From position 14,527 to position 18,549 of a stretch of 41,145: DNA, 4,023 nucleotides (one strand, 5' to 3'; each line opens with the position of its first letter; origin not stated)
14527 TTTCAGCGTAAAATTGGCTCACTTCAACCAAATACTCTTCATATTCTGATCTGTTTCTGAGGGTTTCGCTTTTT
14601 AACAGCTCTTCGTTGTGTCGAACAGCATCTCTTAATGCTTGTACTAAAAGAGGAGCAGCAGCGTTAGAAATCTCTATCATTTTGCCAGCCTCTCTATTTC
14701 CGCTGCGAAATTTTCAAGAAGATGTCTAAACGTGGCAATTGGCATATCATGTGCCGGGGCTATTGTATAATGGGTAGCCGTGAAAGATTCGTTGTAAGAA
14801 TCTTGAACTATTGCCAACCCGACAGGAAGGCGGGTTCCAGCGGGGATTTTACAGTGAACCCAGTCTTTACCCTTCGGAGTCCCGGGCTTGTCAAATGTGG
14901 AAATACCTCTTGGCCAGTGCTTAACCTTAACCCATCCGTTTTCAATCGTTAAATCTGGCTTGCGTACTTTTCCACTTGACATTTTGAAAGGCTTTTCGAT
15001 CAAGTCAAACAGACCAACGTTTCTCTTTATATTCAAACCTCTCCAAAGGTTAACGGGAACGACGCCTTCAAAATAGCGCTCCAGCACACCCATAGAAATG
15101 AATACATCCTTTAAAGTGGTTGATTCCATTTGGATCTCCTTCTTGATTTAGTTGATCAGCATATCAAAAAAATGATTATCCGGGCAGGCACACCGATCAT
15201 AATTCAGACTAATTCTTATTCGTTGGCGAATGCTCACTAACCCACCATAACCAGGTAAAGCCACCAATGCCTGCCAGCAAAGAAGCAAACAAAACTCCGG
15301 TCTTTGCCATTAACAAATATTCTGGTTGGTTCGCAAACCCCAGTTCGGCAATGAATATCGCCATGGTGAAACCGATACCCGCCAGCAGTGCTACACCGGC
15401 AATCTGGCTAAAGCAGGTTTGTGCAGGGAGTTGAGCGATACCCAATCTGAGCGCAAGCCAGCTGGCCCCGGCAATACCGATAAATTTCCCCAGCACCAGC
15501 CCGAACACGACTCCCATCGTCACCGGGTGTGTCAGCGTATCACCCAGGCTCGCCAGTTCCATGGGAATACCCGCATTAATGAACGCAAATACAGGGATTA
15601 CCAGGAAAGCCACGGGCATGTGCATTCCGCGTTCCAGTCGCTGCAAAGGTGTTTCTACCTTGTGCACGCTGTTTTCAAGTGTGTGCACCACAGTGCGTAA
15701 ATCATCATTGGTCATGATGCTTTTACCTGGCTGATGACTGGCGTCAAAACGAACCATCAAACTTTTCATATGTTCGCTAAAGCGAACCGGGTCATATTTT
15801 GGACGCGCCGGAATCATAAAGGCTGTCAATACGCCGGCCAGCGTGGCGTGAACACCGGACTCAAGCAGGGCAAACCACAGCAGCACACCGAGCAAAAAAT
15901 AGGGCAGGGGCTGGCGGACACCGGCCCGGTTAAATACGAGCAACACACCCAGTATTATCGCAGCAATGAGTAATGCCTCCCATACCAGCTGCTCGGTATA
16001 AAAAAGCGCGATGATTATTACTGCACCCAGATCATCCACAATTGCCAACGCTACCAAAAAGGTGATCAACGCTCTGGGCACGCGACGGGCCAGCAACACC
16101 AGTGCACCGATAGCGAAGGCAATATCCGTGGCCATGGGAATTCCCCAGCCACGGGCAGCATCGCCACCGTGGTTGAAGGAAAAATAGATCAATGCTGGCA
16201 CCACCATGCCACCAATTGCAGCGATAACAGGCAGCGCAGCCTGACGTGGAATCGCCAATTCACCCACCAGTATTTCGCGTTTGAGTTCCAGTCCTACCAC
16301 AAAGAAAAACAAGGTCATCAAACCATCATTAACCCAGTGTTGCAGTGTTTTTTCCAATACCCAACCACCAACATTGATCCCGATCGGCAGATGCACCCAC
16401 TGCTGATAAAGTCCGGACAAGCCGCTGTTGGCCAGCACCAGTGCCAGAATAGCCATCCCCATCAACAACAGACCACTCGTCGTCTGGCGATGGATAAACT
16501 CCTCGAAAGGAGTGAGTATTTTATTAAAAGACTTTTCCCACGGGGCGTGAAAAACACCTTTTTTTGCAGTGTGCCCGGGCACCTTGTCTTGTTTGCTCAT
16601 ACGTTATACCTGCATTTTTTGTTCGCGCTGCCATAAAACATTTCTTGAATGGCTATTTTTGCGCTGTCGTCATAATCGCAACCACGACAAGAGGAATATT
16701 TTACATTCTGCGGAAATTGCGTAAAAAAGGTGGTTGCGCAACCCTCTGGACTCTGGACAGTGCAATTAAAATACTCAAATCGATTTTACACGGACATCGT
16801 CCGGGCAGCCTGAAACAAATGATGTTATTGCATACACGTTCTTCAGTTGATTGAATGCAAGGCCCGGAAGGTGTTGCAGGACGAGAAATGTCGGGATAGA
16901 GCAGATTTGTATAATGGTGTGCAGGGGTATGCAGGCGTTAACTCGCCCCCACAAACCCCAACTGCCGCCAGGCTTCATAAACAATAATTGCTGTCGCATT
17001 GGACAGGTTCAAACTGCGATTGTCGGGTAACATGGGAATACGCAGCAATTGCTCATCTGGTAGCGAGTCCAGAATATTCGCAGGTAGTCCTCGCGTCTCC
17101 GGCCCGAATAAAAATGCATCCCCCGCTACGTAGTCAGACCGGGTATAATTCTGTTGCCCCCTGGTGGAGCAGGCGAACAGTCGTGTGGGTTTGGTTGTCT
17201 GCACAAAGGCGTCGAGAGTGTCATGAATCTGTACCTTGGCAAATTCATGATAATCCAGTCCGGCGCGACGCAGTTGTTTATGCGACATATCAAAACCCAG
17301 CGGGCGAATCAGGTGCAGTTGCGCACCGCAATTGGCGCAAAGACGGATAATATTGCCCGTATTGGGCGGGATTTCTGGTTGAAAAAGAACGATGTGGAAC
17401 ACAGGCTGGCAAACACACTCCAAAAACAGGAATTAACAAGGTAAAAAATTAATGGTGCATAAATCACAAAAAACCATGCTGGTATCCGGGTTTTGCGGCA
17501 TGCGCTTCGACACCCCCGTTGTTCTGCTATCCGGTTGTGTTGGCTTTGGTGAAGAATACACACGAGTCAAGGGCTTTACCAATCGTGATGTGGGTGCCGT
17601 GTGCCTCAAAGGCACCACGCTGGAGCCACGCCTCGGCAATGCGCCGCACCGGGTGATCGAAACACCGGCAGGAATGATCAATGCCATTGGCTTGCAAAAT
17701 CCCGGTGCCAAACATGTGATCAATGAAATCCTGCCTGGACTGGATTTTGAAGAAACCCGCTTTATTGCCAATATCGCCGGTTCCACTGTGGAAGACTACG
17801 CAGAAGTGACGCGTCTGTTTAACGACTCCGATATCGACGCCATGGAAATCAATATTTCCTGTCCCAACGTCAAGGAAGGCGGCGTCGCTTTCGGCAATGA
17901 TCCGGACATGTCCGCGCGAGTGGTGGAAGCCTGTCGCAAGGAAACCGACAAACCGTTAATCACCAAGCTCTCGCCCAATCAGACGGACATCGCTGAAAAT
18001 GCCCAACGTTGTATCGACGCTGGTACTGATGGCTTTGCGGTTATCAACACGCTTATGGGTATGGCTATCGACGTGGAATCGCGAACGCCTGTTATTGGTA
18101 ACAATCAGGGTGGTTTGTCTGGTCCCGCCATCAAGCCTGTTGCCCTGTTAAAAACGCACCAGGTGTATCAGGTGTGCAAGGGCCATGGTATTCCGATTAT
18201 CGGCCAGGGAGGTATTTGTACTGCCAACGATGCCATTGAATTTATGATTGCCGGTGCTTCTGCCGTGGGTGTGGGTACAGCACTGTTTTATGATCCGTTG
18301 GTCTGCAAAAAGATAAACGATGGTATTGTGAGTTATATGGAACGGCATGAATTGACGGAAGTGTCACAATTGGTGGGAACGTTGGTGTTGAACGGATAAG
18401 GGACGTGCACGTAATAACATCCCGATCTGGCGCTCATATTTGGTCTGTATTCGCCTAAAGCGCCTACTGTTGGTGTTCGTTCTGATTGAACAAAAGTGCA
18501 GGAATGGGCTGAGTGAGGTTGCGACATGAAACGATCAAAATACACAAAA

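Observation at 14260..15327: Toxin cassette inserted in the zapE/nhaA convergent junction, bracketed by ~150-bp direct repeats whose differences are mostly synonymous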

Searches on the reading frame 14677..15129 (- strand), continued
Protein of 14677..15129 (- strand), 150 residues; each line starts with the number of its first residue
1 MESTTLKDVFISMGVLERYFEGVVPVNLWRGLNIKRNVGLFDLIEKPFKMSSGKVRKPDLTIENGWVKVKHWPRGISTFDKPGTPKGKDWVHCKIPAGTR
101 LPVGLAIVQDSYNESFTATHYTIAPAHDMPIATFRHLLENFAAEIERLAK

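Call 55: search_solved_structures(query=window:14677-15129:-, max_evalue=1, show_alignments=1)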
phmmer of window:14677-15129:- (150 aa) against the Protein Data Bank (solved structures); distinct sequences matched with E-value up to 1: 1.
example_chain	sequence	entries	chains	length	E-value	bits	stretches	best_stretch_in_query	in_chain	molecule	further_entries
5ako_C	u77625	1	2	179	5.1e-09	39.2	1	74-143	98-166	TSE2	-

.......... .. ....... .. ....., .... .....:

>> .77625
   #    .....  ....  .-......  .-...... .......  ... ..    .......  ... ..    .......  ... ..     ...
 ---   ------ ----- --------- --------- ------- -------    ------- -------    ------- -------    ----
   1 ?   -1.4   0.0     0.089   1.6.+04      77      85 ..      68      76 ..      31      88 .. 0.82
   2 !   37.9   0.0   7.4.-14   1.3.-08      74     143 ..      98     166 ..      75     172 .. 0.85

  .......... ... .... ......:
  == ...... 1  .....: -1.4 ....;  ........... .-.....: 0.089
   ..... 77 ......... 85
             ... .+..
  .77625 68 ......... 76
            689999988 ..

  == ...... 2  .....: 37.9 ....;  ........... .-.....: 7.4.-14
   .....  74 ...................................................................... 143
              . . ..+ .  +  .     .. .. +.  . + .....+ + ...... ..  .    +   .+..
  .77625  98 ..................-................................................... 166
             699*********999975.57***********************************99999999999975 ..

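Call 76: search_dna_similar(query=window:14677-15129:-, collection=plasmids, mode=protein, max_rows=8)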
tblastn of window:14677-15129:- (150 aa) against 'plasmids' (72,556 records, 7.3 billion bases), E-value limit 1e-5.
Records with a match: 1; places in all: 1; records where one place covers at least 80% of the query: 1.
Best place of each record, by identity: <60% 1.
By first word of the organism name: Pseudoalteromonas 1.
By predicted mobility (MOB-suite, as given by PLSDB): non-mobilizable 1.
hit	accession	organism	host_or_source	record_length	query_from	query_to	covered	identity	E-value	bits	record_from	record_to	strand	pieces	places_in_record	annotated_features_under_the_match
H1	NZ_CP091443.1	Pseudoalteromonas sp. CF6-2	sediment,South Sea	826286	1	145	97%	52.0%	2e-45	164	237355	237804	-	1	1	hypothetical protein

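Call 77: search_dna_similar(query=window:14677-15129:-, collection=phages, mode=protein, max_rows=8)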
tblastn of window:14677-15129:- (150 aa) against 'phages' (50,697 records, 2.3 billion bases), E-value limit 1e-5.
No match.

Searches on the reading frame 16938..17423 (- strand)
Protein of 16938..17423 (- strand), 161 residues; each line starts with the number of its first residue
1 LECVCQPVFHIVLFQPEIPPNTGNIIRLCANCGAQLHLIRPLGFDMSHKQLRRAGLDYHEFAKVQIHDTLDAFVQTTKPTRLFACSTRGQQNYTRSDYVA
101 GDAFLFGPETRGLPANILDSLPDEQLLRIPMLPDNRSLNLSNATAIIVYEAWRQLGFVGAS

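Call 44: search_protein_families(library=pfam, proteins=[window:16938-17423:-], max_evalue=0.0001)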
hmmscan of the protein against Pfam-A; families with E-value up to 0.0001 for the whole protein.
window:16938-17423:- (161 aa): 1 family
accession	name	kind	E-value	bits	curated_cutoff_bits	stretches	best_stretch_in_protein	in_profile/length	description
PF00588.24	SpoU_methylase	-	1.6e-33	116.3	29.7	1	9-149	2-142/142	SpoU rRNA Methylase family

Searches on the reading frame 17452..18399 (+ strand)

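Call 44: search_protein_families(library=pfam, proteins=[window:17452-18399:+], max_evalue=0.0001)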
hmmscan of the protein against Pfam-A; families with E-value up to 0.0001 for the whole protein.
window:17452-18399:+ (315 aa): 3 families
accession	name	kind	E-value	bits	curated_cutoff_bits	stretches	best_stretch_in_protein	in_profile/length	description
PF01180.27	DHO_dh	-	4.4e-77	259.6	27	1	9-296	1-291/291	Dihydroorotate dehydrogenase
PF01207.24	Dus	-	1.5e-10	41.2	20.4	0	103-196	55-156/311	Dihydrouridine synthase (Dus)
PF03060.21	NMO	-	2e-05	24.6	28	1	215-279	163-226/331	Nitronate monooxygenase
